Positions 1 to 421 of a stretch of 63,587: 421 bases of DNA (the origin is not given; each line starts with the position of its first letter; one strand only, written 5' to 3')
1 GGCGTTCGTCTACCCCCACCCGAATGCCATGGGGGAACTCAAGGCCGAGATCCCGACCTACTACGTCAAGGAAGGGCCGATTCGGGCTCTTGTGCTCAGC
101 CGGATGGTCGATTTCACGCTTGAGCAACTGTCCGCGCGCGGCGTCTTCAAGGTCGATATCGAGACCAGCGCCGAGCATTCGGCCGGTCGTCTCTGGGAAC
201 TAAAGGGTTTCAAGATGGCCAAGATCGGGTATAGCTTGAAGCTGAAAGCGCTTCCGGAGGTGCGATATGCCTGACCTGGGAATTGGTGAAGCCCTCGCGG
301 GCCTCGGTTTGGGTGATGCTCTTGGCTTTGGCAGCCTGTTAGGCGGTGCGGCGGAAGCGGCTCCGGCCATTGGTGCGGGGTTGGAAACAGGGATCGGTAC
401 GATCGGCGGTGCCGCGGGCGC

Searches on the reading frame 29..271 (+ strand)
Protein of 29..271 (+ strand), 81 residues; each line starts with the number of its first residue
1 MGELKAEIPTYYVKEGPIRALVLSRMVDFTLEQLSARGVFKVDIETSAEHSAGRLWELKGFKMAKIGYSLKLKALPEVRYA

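Call 77: search_protein_families(library=pfam, alignment_id=A5, max_evalue=0.001)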
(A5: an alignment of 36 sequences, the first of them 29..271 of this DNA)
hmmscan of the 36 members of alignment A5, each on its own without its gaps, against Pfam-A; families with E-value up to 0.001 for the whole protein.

A. member 1, window:29-271:+ (81 aa): 0 families

B. families by the number of members that match (of 36 scanned): 4 families
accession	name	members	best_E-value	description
PF24175.2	SU10_adaptor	2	9.4e-12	SU10 adaptor protein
PF05869.16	Dam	1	2.3e-26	DNA N-6-adenine-methyltransferase (Dam)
PF24729.2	Acb2_Tad1_hairpin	1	2.3e-14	Acb2/Tad1, hairpin domain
PF08372.16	PRT_C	1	0.00091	Plant phosphoribosyltransferase C-terminal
